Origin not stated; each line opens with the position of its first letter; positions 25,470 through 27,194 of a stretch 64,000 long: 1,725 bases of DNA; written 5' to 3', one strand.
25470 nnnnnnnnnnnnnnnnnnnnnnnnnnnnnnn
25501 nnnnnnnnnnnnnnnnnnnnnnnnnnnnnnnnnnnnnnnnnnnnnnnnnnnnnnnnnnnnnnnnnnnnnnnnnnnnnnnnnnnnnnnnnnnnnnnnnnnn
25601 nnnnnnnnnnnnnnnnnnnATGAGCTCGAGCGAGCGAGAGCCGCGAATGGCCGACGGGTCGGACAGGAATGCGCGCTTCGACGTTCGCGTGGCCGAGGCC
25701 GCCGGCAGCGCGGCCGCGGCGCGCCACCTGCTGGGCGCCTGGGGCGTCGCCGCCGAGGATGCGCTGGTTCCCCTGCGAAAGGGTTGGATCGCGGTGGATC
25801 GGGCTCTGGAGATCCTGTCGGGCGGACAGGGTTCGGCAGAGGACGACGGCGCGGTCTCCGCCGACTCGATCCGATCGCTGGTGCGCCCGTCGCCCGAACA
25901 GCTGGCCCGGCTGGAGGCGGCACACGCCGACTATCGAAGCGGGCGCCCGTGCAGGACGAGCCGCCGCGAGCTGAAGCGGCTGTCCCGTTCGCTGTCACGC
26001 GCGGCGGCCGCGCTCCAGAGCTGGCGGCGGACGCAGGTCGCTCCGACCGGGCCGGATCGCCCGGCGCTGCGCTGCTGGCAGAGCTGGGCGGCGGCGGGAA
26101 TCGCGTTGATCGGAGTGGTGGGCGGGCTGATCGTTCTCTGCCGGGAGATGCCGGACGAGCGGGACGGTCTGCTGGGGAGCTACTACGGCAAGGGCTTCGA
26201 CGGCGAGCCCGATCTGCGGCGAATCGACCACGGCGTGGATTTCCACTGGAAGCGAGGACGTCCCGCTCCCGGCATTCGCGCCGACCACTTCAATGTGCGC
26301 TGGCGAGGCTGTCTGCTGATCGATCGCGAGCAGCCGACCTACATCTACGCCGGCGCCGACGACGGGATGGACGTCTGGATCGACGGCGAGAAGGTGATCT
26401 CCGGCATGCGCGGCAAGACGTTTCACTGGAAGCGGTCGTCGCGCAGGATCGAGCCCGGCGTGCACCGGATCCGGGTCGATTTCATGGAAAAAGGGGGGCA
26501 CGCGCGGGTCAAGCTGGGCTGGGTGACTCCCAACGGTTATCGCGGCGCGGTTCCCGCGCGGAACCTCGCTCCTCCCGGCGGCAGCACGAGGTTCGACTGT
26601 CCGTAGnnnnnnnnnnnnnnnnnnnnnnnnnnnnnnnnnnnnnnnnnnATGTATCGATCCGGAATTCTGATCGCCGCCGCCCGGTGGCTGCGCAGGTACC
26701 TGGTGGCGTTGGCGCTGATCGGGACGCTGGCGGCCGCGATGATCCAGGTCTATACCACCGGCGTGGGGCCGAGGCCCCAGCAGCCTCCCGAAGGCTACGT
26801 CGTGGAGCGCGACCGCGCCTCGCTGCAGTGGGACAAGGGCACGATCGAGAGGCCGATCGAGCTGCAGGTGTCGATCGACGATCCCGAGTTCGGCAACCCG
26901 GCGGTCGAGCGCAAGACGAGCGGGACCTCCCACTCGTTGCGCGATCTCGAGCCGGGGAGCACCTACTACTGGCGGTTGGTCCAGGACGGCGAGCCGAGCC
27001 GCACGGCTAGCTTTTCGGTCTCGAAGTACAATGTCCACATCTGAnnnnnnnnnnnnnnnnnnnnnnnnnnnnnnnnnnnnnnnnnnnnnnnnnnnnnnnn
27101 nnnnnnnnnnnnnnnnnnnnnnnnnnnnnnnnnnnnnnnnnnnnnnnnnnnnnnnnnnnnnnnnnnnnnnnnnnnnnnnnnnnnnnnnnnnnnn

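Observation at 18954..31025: Modular lipid-linked glycosylation operon built from repeated PA14 protein + GT-C transferase pairs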

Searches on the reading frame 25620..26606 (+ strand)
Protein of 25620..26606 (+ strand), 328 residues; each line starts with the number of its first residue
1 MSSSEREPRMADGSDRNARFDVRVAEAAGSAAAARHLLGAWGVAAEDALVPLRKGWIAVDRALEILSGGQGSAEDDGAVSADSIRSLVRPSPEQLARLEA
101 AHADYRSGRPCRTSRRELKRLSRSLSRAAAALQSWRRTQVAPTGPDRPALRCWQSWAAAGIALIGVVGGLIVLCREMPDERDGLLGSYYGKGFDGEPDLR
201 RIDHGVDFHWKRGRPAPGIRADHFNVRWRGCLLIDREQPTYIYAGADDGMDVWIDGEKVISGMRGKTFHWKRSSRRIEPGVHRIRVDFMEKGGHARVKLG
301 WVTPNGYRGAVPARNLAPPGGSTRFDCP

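Call 6: search_protein_families(library=pfam, proteins=[window:25620-26606:+], max_evalue=0.1)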
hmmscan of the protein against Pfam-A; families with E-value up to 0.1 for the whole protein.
window:25620-26606:+ (328 aa): 1 family
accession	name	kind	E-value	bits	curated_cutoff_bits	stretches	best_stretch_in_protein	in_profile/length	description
PF07691.17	PA14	-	3.6e-12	46.8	24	1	181-306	2-138/147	PA14 domain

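Call 7: search_protein_families(library=ncbifam, proteins=[window:25620-26606:+], max_evalue=0.1)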
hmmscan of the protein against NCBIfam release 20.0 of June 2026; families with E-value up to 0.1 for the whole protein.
window:25620-26606:+ (328 aa): 0 families

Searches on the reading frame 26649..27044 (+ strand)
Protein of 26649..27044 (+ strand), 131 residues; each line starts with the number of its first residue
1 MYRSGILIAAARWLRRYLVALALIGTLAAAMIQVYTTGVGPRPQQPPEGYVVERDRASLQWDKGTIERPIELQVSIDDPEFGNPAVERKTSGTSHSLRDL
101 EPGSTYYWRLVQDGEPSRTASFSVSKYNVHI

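Call 6: search_protein_families(library=pfam, proteins=[window:26649-27044:+], max_evalue=0.1)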
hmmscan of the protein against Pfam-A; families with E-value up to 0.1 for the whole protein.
window:26649-27044:+ (131 aa): 1 family
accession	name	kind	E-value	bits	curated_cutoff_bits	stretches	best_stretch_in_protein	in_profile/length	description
PF16656.11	Pur_ac_phosph_N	-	0.0062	17.5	30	1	90-122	58-91/93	Purple acid Phosphatase, N-terminal domain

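Call 7: search_protein_families(library=ncbifam, proteins=[window:26649-27044:+], max_evalue=0.1)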
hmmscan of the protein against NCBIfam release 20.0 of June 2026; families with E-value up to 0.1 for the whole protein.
window:26649-27044:+ (131 aa): 0 families

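Call 86: search_solved_structures(query=A8, max_evalue=10)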
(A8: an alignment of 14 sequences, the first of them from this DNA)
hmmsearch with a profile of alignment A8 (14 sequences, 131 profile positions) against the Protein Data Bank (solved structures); distinct sequences matched with E-value up to 10: 22.
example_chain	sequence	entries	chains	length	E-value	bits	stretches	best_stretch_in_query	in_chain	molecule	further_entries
8q6t_I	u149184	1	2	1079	5e-18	68.2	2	35-126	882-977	Titin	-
8g4l_bm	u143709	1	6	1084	2e-14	56.5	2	42-117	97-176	Titin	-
3lpw_A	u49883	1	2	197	4.3e-07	32.8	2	46-117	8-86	A77-A78 domain from Titin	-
8oty_A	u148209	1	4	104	0.0002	24.1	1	51-117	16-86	Titin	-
7zcb_B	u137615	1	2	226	0.00036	23.4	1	40-120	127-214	Pikachurin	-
4yh7_A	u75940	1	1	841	0.0011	21.7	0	28-114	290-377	Receptor-type tyrosine-protein phosphatase delta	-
7y8h_A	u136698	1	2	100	0.042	16.6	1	43-117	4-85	Down Syndrome Cell Adhesion Molecules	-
8bnq_A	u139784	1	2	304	0.068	16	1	52-114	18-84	Titin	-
4pbx_A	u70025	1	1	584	0.085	15.7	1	54-111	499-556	Receptor-type tyrosine-protein phosphatase S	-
9wsc_A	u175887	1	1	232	0.088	15.6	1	39-87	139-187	NLP effector protein Pc129485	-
8bvo_A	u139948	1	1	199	0.11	15.3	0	52-115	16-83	Titin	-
9ot8_A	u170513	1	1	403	0.17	14.7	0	51-110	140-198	FN3con-9 - FN3con-41 fusion,Galectin-3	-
9ot9_A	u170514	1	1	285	0.26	14.1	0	50-110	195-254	Galectin-3,FN3con-7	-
5j7k_A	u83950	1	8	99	0.43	13.4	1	51-117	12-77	FN3con-a-lys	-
1uem_A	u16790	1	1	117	0.68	12.7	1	37-108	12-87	KIAA1568 Protein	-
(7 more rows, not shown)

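Call 87: search_protein_families(library=pfam, alignment_id=A8, max_evalue=0.05)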
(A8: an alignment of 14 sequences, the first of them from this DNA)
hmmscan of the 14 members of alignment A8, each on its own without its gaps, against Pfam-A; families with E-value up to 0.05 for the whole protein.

A. member 1, seq(131 aa): 1 family
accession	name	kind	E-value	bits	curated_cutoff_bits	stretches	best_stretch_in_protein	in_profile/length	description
PF16656.11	Pur_ac_phosph_N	-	0.0062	17.5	30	1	90-122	58-91/93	Purple acid Phosphatase, N-terminal domain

B. families by the number of members that match (of 14 scanned): 5 families
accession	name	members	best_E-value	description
PF16656.11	Pur_ac_phosph_N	8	0.00013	Purple acid Phosphatase, N-terminal domain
PF16655.11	PhoD_N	3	0.036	PhoD-like phosphatase, N-terminal domain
PF00041.27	fn3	1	0.0027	Fibronectin type III domain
PF25788.1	Ig_Rha78A_N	1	0.018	Rha78A-like, N-terminal immunoglobulin domain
PF09294.16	Interfer-bind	1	0.042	Interferon-alpha/beta receptor, fibronectin type III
